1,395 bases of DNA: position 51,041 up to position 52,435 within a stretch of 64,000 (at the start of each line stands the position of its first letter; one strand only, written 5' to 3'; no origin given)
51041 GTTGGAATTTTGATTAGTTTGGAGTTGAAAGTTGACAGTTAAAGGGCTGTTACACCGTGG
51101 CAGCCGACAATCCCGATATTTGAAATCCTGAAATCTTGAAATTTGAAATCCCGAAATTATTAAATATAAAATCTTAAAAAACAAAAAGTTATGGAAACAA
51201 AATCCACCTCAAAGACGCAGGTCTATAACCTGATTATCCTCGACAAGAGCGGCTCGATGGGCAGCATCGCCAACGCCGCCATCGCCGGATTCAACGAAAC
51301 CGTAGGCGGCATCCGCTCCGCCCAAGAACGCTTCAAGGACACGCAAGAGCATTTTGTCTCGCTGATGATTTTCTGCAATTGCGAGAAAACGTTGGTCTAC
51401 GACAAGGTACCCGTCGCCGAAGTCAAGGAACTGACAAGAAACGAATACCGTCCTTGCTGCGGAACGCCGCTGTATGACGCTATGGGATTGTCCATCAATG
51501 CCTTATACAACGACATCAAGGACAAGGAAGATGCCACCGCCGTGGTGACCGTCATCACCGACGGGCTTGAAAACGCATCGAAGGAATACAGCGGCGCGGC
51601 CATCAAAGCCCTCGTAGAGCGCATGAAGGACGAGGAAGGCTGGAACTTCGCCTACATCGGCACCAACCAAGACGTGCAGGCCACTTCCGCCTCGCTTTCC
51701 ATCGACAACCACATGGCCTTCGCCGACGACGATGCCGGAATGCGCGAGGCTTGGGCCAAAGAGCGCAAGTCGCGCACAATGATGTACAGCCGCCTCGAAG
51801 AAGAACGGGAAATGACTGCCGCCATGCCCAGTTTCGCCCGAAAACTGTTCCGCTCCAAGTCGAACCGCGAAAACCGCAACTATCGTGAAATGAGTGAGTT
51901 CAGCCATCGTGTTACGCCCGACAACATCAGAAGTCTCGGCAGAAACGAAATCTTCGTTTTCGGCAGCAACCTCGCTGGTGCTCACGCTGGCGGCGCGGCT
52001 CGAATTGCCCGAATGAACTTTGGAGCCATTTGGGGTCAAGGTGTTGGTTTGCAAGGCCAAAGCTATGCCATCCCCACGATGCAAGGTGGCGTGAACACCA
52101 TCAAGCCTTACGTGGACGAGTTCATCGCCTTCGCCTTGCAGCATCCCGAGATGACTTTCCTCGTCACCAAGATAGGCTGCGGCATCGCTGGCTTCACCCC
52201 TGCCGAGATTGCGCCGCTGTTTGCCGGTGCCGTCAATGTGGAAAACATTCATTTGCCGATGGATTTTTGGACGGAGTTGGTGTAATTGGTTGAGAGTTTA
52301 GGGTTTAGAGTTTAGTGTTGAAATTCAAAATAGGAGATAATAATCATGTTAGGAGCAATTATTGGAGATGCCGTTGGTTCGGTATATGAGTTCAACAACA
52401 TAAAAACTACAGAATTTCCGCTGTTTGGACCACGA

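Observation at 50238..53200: NrtR-like Nudix regulator + vWA-(small phage-type domain) fusion + ADP-ribosylglycohydrolase: an uncharacterised ADP-ribose-centred cluster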

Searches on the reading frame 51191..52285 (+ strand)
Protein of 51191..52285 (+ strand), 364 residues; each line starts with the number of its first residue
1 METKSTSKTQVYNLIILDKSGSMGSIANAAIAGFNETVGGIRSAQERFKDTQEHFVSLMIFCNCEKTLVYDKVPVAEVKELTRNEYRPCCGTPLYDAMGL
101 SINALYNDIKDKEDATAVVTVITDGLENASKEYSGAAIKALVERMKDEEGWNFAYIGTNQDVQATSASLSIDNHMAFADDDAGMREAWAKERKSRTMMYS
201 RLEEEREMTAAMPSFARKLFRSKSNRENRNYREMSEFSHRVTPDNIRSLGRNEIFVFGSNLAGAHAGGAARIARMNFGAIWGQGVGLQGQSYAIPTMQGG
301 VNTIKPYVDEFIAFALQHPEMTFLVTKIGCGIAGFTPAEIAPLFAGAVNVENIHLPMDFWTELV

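Call 3: search_protein_families(library=pfam, proteins=[window:51191-52285:+], max_evalue=0.01)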
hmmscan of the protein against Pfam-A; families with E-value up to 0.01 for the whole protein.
window:51191-52285:+ (364 aa): 0 families

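Call 4: search_protein_families(library=ncbifam, proteins=[window:51191-52285:+], max_evalue=0.01)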
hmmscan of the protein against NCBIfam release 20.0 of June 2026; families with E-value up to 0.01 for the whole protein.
window:51191-52285:+ (364 aa): 2 families
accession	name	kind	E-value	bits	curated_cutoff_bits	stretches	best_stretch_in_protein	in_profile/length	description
NF049995.1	A1S_2505_Nterm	subfamily_domain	8.5e-43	145.1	45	1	254-359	1-109/109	A1S_2505 family phage non-structural protein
TIGR02442.1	Cob-chelat-sub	hypoth_equivalog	0.0043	15.5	779.45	1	10-160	472-617/641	putative cobaltochelatase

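Call 10: find_homologous_proteins(query=window:51191-52285:+, max_evalue=0.001)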
Query window:51191-52285:+ (364 aa): 7384 proteins with E <= 0.001 among 8000 candidates; the best 120 are listed.
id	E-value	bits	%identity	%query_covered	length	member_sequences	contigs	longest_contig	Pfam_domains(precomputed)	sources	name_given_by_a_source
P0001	7.6e-237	803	98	100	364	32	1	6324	-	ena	-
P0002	7.3e-230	780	95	100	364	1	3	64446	-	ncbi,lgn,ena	-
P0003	3.7e-229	778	96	100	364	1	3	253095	-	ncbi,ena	-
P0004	3.8e-225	765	93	100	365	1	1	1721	-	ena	-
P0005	5.6e-221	751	92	100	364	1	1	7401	-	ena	-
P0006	3.1e-219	745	91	100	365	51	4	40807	-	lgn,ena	-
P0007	5.5e-215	731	90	100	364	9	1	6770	-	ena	-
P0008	9.7e-211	717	88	98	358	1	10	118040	-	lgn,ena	-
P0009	1.5e-210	717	87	100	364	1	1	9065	-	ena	-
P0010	2.3e-210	716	87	100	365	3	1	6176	-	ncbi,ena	-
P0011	3.5e-210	715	88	98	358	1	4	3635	-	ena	-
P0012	1.1e-209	714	87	100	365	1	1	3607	-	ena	-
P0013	2.6e-209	712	88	99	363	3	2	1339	-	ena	-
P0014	4.2e-209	712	86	100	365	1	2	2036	-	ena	-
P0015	3.2e-208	709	88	98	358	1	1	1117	-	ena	-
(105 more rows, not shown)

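Call 11: search_solved_structures(query=window:51191-52285:+, max_evalue=10, show_alignments=3)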
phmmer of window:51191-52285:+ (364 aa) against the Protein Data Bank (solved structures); distinct sequences matched with E-value up to 10: 1.
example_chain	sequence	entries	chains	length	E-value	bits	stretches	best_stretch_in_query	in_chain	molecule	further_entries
6o5l_A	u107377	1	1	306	0.34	13.3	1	49-240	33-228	PprA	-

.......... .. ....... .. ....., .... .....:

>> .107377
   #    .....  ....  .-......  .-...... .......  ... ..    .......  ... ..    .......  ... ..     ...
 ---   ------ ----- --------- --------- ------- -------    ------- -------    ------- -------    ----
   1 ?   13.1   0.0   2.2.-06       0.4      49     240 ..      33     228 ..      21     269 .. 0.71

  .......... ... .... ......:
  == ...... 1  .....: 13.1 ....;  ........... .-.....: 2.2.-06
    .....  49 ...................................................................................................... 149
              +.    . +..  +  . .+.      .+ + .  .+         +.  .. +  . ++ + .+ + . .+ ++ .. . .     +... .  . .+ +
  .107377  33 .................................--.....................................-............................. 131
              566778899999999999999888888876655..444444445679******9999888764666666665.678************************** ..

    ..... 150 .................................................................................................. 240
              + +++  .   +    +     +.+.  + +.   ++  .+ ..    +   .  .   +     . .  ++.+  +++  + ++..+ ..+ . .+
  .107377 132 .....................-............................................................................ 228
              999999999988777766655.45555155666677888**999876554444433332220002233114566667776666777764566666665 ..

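Call 12: find_related_loci(query=window:51191-52285:+, collection=genome_contigs, flank=6000)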
Query window:51191-52285:+ (364 aa) in genome_contigs; peptide patterns used: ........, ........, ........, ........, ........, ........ (x = any residue, [..] = any of these).
163 stretches matched a pattern; 44 encode a relative of the query (tblastn E <= 1e-3); 42 distinct loci.
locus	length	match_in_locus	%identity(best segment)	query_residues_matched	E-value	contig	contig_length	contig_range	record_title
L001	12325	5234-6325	86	1-364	0e+0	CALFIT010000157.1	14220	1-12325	MAG TPA_asm: uncultured Bacteroidales bacterium isolate ERR1278073_bin.13_CONCOCT_v1.1_MAG genome assembly, contig: ERZ8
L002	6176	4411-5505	87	1-364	0e+0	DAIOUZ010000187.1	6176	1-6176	MAG TPA_asm: Candidatus Limiplasma sp. isolate CTOTU17551 NODE_2602_length_6176_cov_2.850025, whole genome shotgun seque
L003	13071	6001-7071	85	8-364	0e+0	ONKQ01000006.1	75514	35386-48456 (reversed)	uncultured Bacteroidales bacterium isolate RUG390 genome assembly, contig: scaffold_40, whole genome shotgun sequence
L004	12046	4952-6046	84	1-364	0e+0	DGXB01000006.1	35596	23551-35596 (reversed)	MAG TPA_asm: Bacteroidales bacterium UBA4243 UBA4243_contig_3451, whole genome shotgun sequence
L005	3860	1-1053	86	14-364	0e+0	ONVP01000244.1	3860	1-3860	uncultured Bacteroidales bacterium isolate RUG676 genome assembly, contig: scaffold_20127, whole genome shotgun sequence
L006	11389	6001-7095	82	1-364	0e+0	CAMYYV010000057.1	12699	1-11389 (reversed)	MAG TPA_asm: uncultured Bacteroidales bacterium isolate SRR10912541_bin.13_metaWRAP_v1.3_MAG genome assembly, contig: ER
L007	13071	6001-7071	82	8-364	0e+0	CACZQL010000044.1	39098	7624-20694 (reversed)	MAG: uncultured Bacteroidia bacterium isolate RUG12856 genome assembly, contig: RUG12856_asm_44, whole genome shotgun se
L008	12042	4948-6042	84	1-364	0e+0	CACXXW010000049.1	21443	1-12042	MAG: uncultured Bacteroidia bacterium isolate RUG11691 genome assembly, contig: RUG11691_asm_49, whole genome shotgun se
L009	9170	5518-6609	81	1-364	0e+0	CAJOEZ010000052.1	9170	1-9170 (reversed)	uncultured Bacteroidales bacterium isolate Red_deer_2_mag_34 genome assembly, contig: scaffold_6031, whole genome shotgu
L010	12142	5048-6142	83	1-364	0e+0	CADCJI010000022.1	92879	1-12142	MAG: uncultured Bacteroidia bacterium isolate RUG14699 genome assembly, contig: RUG14699_asm_22, whole genome shotgun se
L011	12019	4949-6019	83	8-364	0e+0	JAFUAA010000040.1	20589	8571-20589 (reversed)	MAG: Bacteroidales bacterium isolate RGIG4305 Roe_deer_Duodenum-2__c1505, whole genome shotgun sequence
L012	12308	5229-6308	81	5-364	0e+0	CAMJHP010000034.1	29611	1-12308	MAG: uncultured Bacteroidales bacterium isolate SRR12081298_bin.45_metaWRAP_v1.3_MAG genome assembly, contig: ERZ1228977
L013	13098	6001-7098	80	1-364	0e+0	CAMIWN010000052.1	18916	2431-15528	MAG: uncultured Bacteroidales bacterium isolate SRR12081302_bin.27_metaWRAP_v1.3_MAG genome assembly, contig: ERZ1228977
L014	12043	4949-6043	80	1-364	0e+0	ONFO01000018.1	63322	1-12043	uncultured Bacteroidales bacterium isolate RUG265 genome assembly, contig: scaffold_111, whole genome shotgun sequence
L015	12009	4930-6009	80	5-364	0e+0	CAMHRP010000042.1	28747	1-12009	MAG: uncultured Bacteroidales bacterium isolate SRR11784290_bin.31_metaWRAP_v1.3_MAG genome assembly, contig: ERZ1220273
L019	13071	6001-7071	79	8-364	0e+0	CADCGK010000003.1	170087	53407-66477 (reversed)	MAG: uncultured Bacteroidia bacterium isolate RUG14627 genome assembly, contig: RUG14627_asm_3, whole genome shotgun seq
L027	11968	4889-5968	80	5-364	0e+0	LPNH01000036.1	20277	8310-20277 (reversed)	MAG: bacterium P3 isolate P3 scaffold_35, whole genome shotgun sequence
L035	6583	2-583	96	171-364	6e-126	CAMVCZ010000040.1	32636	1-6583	MAG TPA_asm: uncultured Bacteroidales bacterium isolate SRR8387714_bin.55_metaWRAP_v1.3_MAG genome assembly, contig: ERZ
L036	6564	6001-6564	98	1-188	8e-124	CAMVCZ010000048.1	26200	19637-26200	MAG TPA_asm: uncultured Bacteroidales bacterium isolate SRR8387714_bin.55_metaWRAP_v1.3_MAG genome assembly, contig: ERZ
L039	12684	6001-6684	67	4-231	2e-100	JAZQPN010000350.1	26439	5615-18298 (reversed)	MAG: Bacteroidales bacterium isolate T1900045239_TH20190009.MAGScoT_cleanbin_000014 SGB_5505_k141_1855028, whole genome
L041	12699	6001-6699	65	4-236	2e-99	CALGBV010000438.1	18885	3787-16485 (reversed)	MAG TPA_asm: uncultured Bacteroidales bacterium isolate SRR6425747_bin.37_CONCOCT_v1.1_MAG genome assembly, contig: ERZ1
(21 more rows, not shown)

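Call 21: search_protein_families(library=phrogs, proteins=[window:51191-52285:+], max_evalue=0.01)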
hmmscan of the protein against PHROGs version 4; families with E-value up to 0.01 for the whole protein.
window:51191-52285:+ (364 aa): 4 families
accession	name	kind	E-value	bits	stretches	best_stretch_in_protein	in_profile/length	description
phrog_7371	-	unknown function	6.5e-38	131.4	1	7-199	3-182/204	-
phrog_2072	-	unknown function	6.8e-35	121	1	236-358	4-128/143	-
phrog_26613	-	unknown function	5e-09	36.9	1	9-191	11-198/345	-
phrog_12353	-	unknown function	0.0065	17.6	0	6-80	10-81/138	-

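Call 22: search_protein_families(library=padloc, proteins=[window:51191-52285:+], max_evalue=0.01)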
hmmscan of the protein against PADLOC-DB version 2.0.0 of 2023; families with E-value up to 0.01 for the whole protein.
window:51191-52285:+ (364 aa): 0 families

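Call 23: search_dna_similar(query=window:51191-52285:+, collection=phages, mode=protein, max_rows=40, max_evalue=0.001)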
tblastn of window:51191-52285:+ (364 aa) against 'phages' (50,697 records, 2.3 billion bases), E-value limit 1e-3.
Records with a match: 632; places in all: 636; records where one place covers at least 80% of the query: 0.
Best place of each record, by identity: 60-80% 1; <60% 631.
By first word of the organism name: Pseudomonas 136; Streptomyces 89; Vibrio 62; Microbacterium 57; Escherichia 48; Klebsiella 24; Rhizobium 21; Achromobacter 17; Erwinia 17; Rhodobacter 16; and 39 more.
By host as written in the record: - 105; Streptomyces griseus ATCC 10137 39; Pseudomonas aeruginosa 33; Streptomyces lividans JI 1326 27; Microbacterium foliorum NRRL B-24224 27; Escherichia coli 24; Pseudomonas aeruginosa PAO1 18; Microbacterium paraoxydans NWU1 17; and 150 more.
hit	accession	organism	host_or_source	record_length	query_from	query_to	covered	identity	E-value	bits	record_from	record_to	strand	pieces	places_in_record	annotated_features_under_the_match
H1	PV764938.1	Sinorhizobium phage Phosso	Sinohrizobium meliloti NRRL L-50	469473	5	222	60%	32.6%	2e-20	99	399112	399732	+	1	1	hypothetical protein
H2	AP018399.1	Xanthomonas phage XacN1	Xanthomonas citri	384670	14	197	51%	36.8%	4e-25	112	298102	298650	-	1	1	von Willebrand factor type A domain containing protein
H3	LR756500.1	uncultured phage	metagenomic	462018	14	228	59%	30.4%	1e-12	75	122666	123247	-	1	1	record has no annotation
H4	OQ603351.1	Pseudomonas phage Ep020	Pseudomonas sp. AY2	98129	4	199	54%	32.3%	8e-16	85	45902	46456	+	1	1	record has no annotation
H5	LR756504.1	uncultured phage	metagenomic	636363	240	360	33%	52.0%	1e-32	134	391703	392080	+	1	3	record has no annotation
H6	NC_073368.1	Microbacterium phage Megan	Microbacterium paraoxydans NWU1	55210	15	209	54%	32.2%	7e-11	70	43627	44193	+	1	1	59: hypothetical protein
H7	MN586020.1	Microbacterium phage Megan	Microbacterium paraoxydans NWU1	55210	15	209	54%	32.2%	7e-11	70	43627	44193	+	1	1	59: hypothetical protein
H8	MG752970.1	Ralstonia phage RsoM2USA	Ralstonia solanacearum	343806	14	187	48%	34.8%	7e-18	91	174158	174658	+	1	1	hypothetical protein (x2)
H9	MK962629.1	Achromobacter phage vB_AxyP_19-32_Axy10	Achromobacter xylosoxidans I2BC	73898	208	347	38%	43.2%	1e-17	90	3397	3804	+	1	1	hypothetical protein (x2)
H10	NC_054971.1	Achromobacter phage vB_AxyP_19-32_Axy10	Achromobacter xylosoxidans I2BC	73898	208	347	38%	43.2%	1e-17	90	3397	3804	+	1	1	hypothetical protein (x2)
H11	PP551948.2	Pseudomonas phage UNO-G1W1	Pseudomonas fluorescens Migula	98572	6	188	50%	33.0%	1e-14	81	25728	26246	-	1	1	hypothetical protein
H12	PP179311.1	Pseudomonas phage Pyxpy02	Pseudomonas syringae 19B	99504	14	196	50%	32.4%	2e-14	81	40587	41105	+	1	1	von Willebrand factor type A domain protein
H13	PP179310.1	Pseudomonas phage Pyxpy01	Pseudomonas syringae P1.01.01B03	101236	14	196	50%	32.4%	2e-14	81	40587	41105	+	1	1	von Willebrand factor type A domain protein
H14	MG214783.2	Sinorhizobium phage HMSP1-Susan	Sinorhizobium meliloti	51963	248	359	31%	52.1%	2e-19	96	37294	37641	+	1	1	hypothetical protein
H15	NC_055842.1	Streptomyces phage Bmoc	Streptomyces griseofuscus ATCC 23916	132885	9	184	48%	33.1%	1e-10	69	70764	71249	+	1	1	97: hypothetical protein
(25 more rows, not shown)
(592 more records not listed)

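Call 55: search_protein_families(library=pfam, proteins=[L006:2667-4565:+, L019:2641-3102:+, L027:2308-3879:+, L010:115-2400:+, L006:9580-10644:+, L039:6733-7980:+, L039:5959-6729:+, L001:3803-4252:+, L041:10536-11108:+], max_evalue=0.01)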
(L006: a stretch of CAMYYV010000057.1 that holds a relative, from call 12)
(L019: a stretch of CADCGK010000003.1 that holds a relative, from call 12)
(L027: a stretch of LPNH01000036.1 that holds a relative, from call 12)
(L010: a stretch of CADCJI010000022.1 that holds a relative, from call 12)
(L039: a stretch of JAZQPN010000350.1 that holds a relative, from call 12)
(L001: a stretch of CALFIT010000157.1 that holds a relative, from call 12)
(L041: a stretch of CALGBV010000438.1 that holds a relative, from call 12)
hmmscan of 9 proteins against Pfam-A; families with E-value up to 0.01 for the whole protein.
L006:2667-4565:+ (632 aa): 16 families
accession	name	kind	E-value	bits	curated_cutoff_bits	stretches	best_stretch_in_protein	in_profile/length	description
PF00004.35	AAA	-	1.3e-34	120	21.2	1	395-524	1-131/131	ATPase family associated with various cellular activities (AAA)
PF00069.31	Pkinase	-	6.3e-26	91.8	31.7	1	55-270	11-220/263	Protein kinase domain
PF07714.23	PK_Tyr_Ser-Thr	-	3.4e-11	43.4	23.1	1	78-270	34-227/258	Protein tyrosine and serine/threonine kinase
PF17862.7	AAA_lid_3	-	6.8e-06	26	27.2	1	547-577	1-31/45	AAA+ lid domain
PF17667.7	Pkinase_fungal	-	3.7e-05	23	24.1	1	149-198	287-340/387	Fungal protein kinase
PF13401.12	AAA_22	-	0.00013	22.7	27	1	395-429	8-45/130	AAA domain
PF07728.20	AAA_5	-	0.00024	21.5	22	1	395-424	2-32/139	AAA domain (dynein-related subfamily)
PF13191.12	AAA_16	-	0.00032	21.7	32.6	1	392-485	24-125/167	AAA ATPase domain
PF13173.12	AAA_14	-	0.00081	19.8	27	1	395-477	5-75/129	AAA domain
PF00910.28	RNA_helicase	-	0.00098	20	21.5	1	396-446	2-49/105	RNA helicase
PF01633.27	Choline_kinase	-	0.00098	19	29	0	166-203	161-197/300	Choline/ethanolamine kinase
PF13207.12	AAA_17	-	0.0021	18.8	27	0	398-428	1-29/136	AAA domain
PF01637.24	ATPase_2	-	0.0022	18.3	33.2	1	381-494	9-112/225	ATPase domain predominantly from Archaea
PF03969.22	AFG1_ATPase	-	0.0036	16.8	27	0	378-519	47-179/361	AFG1-like ATPase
PF01636.29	APH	-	0.0042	17.3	23.2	0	166-197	167-197/239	Phosphotransferase enzyme family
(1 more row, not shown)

L019:2641-3102:+ (153 aa): 2 families
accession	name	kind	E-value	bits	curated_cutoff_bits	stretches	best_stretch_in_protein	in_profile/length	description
PF10722.14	YbjN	-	2.2e-06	28.4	22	1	31-148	3-121/126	Putative bacterial sensory transduction regulator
PF08813.17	Phage_tail_3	-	0.01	15.9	24.2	0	60-129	69-142/165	Phage tail tube protein, TTP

L027:2308-3879:+ (523 aa): 1 family
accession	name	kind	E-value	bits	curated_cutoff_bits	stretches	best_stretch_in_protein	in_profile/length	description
PF00999.27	Na_H_Exchanger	-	1.3e-33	116.8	26.2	1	62-439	5-373/375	Sodium/hydrogen exchanger, transmembrane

L010:115-2400:+ (761 aa): 1 family
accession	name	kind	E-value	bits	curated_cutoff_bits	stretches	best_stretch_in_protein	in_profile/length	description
PF14121.12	Porin_10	-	1.4e-90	305.2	27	1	112-761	5-597/597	Putative porin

L006:9580-10644:+ (354 aa): 2 families
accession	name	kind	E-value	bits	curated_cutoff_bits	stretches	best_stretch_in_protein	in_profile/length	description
PF08902.16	DUF1848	-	8e-92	308.2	30.5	1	24-328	1-262/262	Domain of unknown function (DUF1848)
PF04055.27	Radical_SAM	-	0.0028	18.3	29.5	0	317-336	5-20/166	Radical SAM superfamily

L039:6733-7980:+ (415 aa): 1 family
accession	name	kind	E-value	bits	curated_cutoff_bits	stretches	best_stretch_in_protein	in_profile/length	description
PF03747.19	ADP_ribosyl_GH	-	9.5e-37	127.6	26.2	1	1-247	3-279/287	ADP-ribosylglycohydrolase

L039:5959-6729:+ (256 aa): 0 families

L001:3803-4252:+ (149 aa): 0 families

L041:10536-11108:+ (190 aa): 1 family
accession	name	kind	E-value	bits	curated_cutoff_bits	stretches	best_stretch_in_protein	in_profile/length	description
PF01451.26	LMWPc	-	6.6e-36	124.1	23.2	1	45-185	1-143/144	Low molecular weight phosphotyrosine protein phosphatase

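Call 56: predict_structure(alignment_id=A6)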
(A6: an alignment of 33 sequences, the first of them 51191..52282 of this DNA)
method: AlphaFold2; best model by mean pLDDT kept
length: 364 residues; sequences in the alignment: 33
mean_pLDDT: 87.3   pTM: 0.73
mean pLDDT of the five models: 87.3, 86.4, 85.2, 85.1, 84.3
residues with pLDDT >= 90: 172; 70-90: 172; 50-70: 16; < 50: 4
segments of 3 or more residues with pLDDT < 50: 1-4
pLDDT, mean of each block of 10 residues (from residue 1): 63 92 70 89 91 95 83 95 77 90 96 92 79 94 94 90 90 86 80 83 83 86 78 78 93 94 85 93 92 90 92 96 92 86 87 94 81
secondary structure, 60 per line:
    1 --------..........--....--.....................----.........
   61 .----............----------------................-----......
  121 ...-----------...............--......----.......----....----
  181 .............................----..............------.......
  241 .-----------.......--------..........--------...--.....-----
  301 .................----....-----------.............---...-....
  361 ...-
elements in order: E9-18 H21-24 H27-47 E52-61 E66-74 H94-109 E115-123 H135-149 E152-157 H162-168 E173-176 H181-209 H214-227 H234-240 E253-259 H268-277 E286-288 E291-295 H301-317 E322-325 H337-349 E353-355 H357-363

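Call 58: fold_search(model_id=the predicted structure, library=pdb)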
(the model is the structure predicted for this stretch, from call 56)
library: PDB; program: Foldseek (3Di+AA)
matches with E <= 10: 1088; with E <= 0.001: 150
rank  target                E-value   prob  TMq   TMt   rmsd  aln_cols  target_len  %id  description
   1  7n1o                  3.4e-07  1.00  0.35  0.47   5.4       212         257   14  The von Willebrand factor A domain of human capillary morphogenesis gene II, flexibly fused to the 1TEL crystallization  (released 2021-06-09)
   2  9c4f_I                3.9e-07  1.00  0.32  0.55   6.7       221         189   16  Infectious B19V capsid (released 2024-10-16)
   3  8zmn                  4.4e-07  1.00  0.34  0.61   5.7       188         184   17  Crystal structure of ANTXR1 (released 2024-06-26)
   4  3n2n_A                7.6e-07  1.00  0.33  0.58   6.0       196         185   14  The Crystal Structure of Tumor Endothelial Marker 8 (TEM8) extracellular domain (released 2011-01-05)
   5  9ykb_A                1.3e-06  1.00  0.31  0.42   5.7       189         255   14  The von Willebrand factor A domain of human capillary morphogenesis gene II, fused to the 1TEL crystallization chapero (released 2025-10-22)
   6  1n9z                  1.4e-06  1.00  0.30  0.53   4.7       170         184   19  INTEGRIN ALPHA M I DOMAIN MUTANT (released 2003-05-20)
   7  9doc                  1.5e-06  1.00  0.34  0.45   5.8       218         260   14  The von Willebrand factor A domain of human capillary morphogenesis gene II, flexibly fused to the 1TEL crystallization  (released 2024-11-06)
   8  8fz4_A                1.7e-06  1.00  0.31  0.58   4.9       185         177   14  The von Willebrand factor A domain of Anthrax toxin receptor 2 (released 2023-03-01)
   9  9hll_A                1.7e-06  1.00  0.33  0.58   6.2       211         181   18  murine aM I-domain in complex with nanobody aCR3 (released 2025-12-17)
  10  9t3y_A                2.0e-06  1.00  0.30  0.16   4.7       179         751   18  Cryo-EM structure of alphaM/beta2:C3d-anti-CR3-Nb headpiece complex (HPO2 3D class reconstruction) (released 2026-03-25)
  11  1jlm                  2.4e-06  1.00  0.31  0.53   4.7       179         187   18  I-DOMAIN FROM INTEGRIN CR3, MN2+ BOUND (released 1997-01-11)
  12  5ivw_0                2.7e-06  1.00  0.37  0.66   4.7       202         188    8  Human core TFIIH bound to DNA within the PIC (released 2016-05-18)
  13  9ykb_B                2.9e-06  1.00  0.34  0.47   5.5       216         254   12  The von Willebrand factor A domain of human capillary morphogenesis gene II, fused to the 1TEL crystallization chapero (released 2025-10-22)
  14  9t5w_A                3.9e-06  1.00  0.31  0.17   6.7       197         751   16  Cryo-EM structure of mutant R61H alphaM/beta2 headpiece complex (released 2026-03-25)
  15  4m76_B                4.4e-06  1.00  0.32  0.57   5.3       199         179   15  Integrin I domain of complement receptor 3 in complex with C3d (released 2013-10-02)
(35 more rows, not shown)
